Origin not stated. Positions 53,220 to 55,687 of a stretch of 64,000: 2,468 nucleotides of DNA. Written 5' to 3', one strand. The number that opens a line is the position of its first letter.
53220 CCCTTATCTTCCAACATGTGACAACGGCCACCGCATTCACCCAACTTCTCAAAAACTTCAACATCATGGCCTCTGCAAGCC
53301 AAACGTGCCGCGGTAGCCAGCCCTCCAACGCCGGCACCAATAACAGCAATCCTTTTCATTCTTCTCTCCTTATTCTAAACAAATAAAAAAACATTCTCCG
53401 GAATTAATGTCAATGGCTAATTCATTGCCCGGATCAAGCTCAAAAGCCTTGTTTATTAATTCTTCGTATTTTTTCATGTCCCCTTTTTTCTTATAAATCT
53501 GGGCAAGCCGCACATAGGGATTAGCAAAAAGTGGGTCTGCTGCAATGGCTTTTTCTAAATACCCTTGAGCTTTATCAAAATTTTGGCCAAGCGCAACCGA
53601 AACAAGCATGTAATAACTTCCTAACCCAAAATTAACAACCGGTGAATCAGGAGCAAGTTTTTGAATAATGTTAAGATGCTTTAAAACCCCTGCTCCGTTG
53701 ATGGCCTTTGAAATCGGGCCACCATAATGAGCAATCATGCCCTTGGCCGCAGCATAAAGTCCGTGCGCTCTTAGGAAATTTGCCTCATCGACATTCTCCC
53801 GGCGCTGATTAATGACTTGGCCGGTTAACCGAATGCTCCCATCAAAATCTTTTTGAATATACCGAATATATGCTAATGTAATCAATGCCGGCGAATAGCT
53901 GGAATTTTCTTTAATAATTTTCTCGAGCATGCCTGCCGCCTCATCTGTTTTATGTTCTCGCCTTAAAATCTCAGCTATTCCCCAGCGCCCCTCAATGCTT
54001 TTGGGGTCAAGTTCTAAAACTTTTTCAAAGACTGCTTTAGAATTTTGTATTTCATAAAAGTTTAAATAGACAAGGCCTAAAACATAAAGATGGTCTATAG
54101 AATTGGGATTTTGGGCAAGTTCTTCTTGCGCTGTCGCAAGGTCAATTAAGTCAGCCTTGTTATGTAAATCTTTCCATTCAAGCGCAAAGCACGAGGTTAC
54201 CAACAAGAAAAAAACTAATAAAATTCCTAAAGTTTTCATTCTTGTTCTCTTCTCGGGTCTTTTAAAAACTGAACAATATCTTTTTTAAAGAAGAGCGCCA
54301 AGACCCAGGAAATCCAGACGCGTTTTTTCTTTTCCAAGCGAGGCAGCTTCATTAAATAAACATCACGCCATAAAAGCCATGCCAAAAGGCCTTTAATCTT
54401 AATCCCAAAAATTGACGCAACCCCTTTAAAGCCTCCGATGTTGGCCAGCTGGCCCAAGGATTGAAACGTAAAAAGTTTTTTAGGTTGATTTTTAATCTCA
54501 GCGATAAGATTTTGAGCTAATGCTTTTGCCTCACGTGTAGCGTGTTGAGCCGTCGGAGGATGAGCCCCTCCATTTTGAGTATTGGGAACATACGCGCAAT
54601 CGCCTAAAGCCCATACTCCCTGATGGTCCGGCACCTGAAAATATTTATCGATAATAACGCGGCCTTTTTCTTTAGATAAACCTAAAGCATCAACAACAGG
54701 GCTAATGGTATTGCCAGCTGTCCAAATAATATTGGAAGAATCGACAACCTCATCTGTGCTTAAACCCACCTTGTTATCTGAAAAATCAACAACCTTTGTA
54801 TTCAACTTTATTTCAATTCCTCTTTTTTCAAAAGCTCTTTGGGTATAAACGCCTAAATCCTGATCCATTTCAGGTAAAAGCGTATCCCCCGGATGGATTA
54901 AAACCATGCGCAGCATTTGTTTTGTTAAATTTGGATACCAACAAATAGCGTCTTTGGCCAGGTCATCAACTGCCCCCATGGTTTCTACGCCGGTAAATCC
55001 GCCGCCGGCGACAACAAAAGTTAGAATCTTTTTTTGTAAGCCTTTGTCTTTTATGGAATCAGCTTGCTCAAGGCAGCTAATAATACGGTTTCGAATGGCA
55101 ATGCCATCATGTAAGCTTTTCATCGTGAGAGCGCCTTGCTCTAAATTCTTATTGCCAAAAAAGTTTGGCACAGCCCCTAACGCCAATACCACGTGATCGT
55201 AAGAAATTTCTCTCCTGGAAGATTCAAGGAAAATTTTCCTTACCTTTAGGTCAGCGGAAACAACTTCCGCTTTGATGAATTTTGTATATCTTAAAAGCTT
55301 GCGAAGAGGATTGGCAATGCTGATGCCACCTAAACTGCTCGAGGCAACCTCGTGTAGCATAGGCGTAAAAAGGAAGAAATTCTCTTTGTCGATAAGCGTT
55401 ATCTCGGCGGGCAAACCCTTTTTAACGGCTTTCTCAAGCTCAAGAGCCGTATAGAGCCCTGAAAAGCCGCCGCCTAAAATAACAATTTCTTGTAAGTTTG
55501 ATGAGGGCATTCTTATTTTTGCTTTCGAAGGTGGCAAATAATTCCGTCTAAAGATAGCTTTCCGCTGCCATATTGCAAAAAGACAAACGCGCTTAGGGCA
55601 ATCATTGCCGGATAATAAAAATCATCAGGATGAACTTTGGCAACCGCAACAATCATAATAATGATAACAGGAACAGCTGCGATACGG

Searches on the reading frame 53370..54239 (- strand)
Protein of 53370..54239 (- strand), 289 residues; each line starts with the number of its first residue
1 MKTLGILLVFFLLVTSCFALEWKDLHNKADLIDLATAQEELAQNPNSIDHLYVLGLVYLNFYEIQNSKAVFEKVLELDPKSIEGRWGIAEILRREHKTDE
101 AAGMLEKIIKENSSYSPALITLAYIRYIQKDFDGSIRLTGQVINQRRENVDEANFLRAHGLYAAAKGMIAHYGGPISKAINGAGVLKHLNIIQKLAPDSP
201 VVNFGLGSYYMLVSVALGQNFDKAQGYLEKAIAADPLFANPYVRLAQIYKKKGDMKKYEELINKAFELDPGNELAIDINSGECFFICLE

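Call 3: search_protein_families(library=ncbifam, proteins=[window:53370-54239:-], max_evalue=0.01)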
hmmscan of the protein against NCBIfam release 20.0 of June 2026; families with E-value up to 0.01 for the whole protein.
window:53370-54239:- (289 aa): 20 families
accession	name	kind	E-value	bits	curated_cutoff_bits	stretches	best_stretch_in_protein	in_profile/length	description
TIGR02917.1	PEP_TPR_lipo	equivalog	2.2e-15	55.6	312.2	1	36-276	283-502/899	XrtA/PEP-CTERM system TPR-repeat protein PrsT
NF040959.1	MamA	equivalog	2.6e-11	43.4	200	2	188-271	93-171/204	magnetosome protein MamA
TIGR02521.1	type_IV_pilW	equivalog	2.8e-09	36.9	154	1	219-264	149-194/234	type IV pilus biogenesis/stability protein PilW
TIGR00540.1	TPR_hemY_coli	hypoth_equivalog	3.4e-08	32.7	142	2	218-264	339-384/385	heme biosynthesis-associated TPR protein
NF033758.1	gliding_GltE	equivalog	5.7e-08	32.1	225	1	36-138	176-278/411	adventurous gliding motility TPR repeat lipoprotein GltE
NF033762.1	social_mot_Tgl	equivalog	7.7e-07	28.7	225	1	50-145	33-129/252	social motility TPR repeat lipoprotein Tgl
TIGR00990.1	3a0801s09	subfamily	6.3e-06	25.1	757.25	1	220-272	346-398/615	mitochondrial import receptor subunit TOM70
NF008757.0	PRK11788.1-5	equivalog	5.9e-05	22.4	363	0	58-127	190-259/388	lipopolysaccharide assembly protein LapB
NF009037.0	PRK12370.1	equivalog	8.6e-05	21.1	589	0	40-148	330-438/553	HilA/EilA family virulence transcriptional regulator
NF008756.0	PRK11788.1-4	equivalog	0.00018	20.7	474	0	47-127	178-259/389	lipopolysaccharide assembly protein LapB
NF033920.0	C39_PA2778_fam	equivalog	0.00027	20.4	150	0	193-270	183-255/255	PA2778 family cysteine peptidase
NF053607.1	CHU_0125_OmpA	equivalog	0.00039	19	620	0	6-114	8-119/639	CHU_0125 family OmpA-like outer membrane integrity protein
NF047558.1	TPR_END_plus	domain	0.00076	19.4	32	0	216-236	10-30/56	TPR end-of-group domain-containing protein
NF047371.1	FlcA_CTERM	equivalog_domain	0.00097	17.7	300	0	219-267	327-375/646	periplasmic flagellar collar protein FlcA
NF008753.0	PRK11788.1-1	equivalog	0.001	18.3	395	1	36-269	23-244/389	lipopolysaccharide assembly protein LapB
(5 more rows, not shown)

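Call 4: search_protein_families(library=pfam, proteins=[window:53370-54239:-], max_evalue=0.01)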
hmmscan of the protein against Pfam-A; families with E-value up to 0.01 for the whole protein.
window:53370-54239:- (289 aa): 19 families
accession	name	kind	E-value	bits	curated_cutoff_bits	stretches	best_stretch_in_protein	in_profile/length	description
PF13431.12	TPR_17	-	9.9e-15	54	24.4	1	228-254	2-28/34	Tetratricopeptide repeat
PF14559.12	TPR_19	-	3.3e-13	50.2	25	2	220-272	6-58/68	Tetratricopeptide repeat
PF07719.23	TPR_2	-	8.8e-13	47.7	27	0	51-80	4-33/34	Tetratricopeptide repeat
PF13181.12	TPR_8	-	1.9e-12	46.7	25.7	2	241-271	3-33/34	Tetratricopeptide repeat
PF13428.12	TPR_14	-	2.4e-11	43.6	23.5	0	218-248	15-44/44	Tetratricopeptide repeat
PF23914.1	TPR_CcmH_CycH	-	6.8e-10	39.4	42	1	28-138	29-143/158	Cytochrome c-type biogenesis protein H TPR domain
PF25062.1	ARM_TT21_N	-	6e-09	36.4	40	1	41-134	127-220/222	Tetratricopeptide repeat protein 21 N-terminal ARM repeat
PF13174.12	TPR_6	-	5e-07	30.4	26.3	0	51-81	3-33/33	Tetratricopeptide repeat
PF13432.12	TPR_16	-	5.2e-07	30.4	32.7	0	219-272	11-64/65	Tetratricopeptide repeat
PF00515.34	TPR_1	-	5.6e-07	29.5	27.8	0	241-272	3-34/34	Tetratricopeptide repeat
PF12569.14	NatA_aux_su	-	7.1e-07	29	33.3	1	219-269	206-256/515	N-terminal acetyltransferase A, auxiliary subunit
PF25060.1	ARM_TT21_2nd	-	4.7e-06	26.7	27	0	99-159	205-264/270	Tetratricopeptide repeat protein 21 second ARM domain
PF13424.12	TPR_12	-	1e-05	26.1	30.1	0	239-268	3-32/77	Tetratricopeptide repeat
PF24575.1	TPR_Slam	-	4.5e-05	24.2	35.2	1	37-126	4-91/104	Surface lipoprotein assembly modifier, N-terminal TPR repeats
PF12895.13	ANAPC3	-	7.1e-05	23.4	27.2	0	65-135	6-75/82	Anaphase-promoting complex, cyclosome, subunit 3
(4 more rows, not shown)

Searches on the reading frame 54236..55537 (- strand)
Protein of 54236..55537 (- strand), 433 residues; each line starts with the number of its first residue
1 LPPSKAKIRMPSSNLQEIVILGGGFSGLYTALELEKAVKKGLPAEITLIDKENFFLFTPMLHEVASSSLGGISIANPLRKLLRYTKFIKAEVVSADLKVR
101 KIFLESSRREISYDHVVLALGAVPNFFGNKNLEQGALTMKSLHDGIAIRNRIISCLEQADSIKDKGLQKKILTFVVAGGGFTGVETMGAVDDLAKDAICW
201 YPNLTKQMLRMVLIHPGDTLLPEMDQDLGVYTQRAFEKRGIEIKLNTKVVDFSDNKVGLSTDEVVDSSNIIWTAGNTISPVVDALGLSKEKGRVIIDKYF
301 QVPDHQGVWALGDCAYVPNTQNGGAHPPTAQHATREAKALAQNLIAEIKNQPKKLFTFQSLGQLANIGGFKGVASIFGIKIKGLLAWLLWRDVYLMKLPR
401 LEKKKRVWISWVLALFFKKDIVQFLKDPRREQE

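Call 3: search_protein_families(library=ncbifam, proteins=[window:54236-55537:-], max_evalue=0.01)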
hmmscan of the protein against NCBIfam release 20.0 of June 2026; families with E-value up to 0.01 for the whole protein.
window:54236-55537:- (433 aa): 28 families (the best 25 are shown)
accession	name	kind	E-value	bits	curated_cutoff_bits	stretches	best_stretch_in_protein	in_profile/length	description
TIGR03169.1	Nterm_to_SelD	hypoth_equivalog_domain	4.5e-31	108.5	310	1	17-391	1-354/365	pyridine nucleotide-disulfide oxidoreductase family protein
TIGR04369.1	fusion_not_SelD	hypoth_equivalog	1.7e-19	69.4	700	2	252-361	187-293/701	oxidoreductase/SelD-related fusion protein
TIGR03385.1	CoA_CoA_reduc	equivalog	4e-16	58.8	578.8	1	89-345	76-314/439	CoA-disulfide reductase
NF007123.0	PRK09564.1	equivalog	1.7e-14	53.4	458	2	88-347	75-317/444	CoA-disulfide reductase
NF049943.1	SQR_III_seleno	exception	8e-12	44.7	525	2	17-123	2-107/406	type III sulfide quinone reductase, selenoprotein subtype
TIGR01350.1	lipoamide_DH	equivalog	2.2e-11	43.1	408.8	1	101-347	118-332/461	dihydrolipoyl dehydrogenase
NF003437.0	PRK04965.1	equivalog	2e-09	37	392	1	91-347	80-302/378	NADH:flavorubredoxin reductase NorW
NF046103.1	NOXase_Strep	equivalog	7.2e-09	35.1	600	1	88-319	74-286/442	H2O-forming NADH oxidase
NF010037.0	PRK13512.1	equivalog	9.6e-08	31.3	394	1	202-349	165-314/438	CoA-disulfide reductase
TIGR02053.1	MerA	equivalog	9.9e-08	31.4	454.45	1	209-319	191-312/465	mercury(II) reductase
NF005883.0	PRK07845.1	equivalog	1.6e-07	30.7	479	1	175-317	181-316/466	NAD(P)H-quinone dehydrogenase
NF042949.2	3PPDioc_HcaD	equivalog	1.9e-07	30.1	450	1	16-351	2-312/386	3-phenylpropionate/cinnamic acid dioxygenase ferredoxin--NAD(+) reductase subunit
TIGR01424.1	gluta_reduc_2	equivalog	1.5e-06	27.1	606.05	1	211-315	192-303/446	glutathione-disulfide reductase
NF004992.0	PRK06370.1-4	equivalog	3e-06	25.9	629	1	212-315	197-310/459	FAD-containing oxidoreductase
TIGR02374.1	nitri_red_nirB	equivalog_domain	4.2e-06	25.4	578.35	1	89-328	74-291/794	nitrite reductase large subunit NirB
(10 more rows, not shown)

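Call 4: search_protein_families(library=pfam, proteins=[window:54236-55537:-], max_evalue=0.01)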
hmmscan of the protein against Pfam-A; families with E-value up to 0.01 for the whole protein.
window:54236-55537:- (433 aa): 7 families
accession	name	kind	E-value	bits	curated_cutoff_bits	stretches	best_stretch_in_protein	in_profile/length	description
PF07992.20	Pyr_redox_2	-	6.8e-42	144.3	26.1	1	17-337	2-291/291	Pyridine nucleotide-disulphide oxidoreductase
PF00070.33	Pyr_redox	-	3e-12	47.3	22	1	174-258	2-72/82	Pyridine nucleotide-disulphide oxidoreductase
PF01266.30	DAO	-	3e-08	34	27.9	1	18-53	2-32/353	FAD dependent oxidoreductase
PF22366.1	NDH2_C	-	3.2e-06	27.6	27.7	1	361-418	2-60/62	NDH2 C-terminal domain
PF13454.12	NAD_binding_9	-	3.2e-05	24.4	21.8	0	19-54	1-35/155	FAD-NAD(P)-binding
PF04820.20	Trp_halogenase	-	0.0032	16.8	21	1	17-55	1-38/458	Tryptophan halogenase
PF13450.12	NAD_binding_8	-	0.0036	18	21.9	0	20-53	1-29/68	NAD(P)-binding Rossmann-like domain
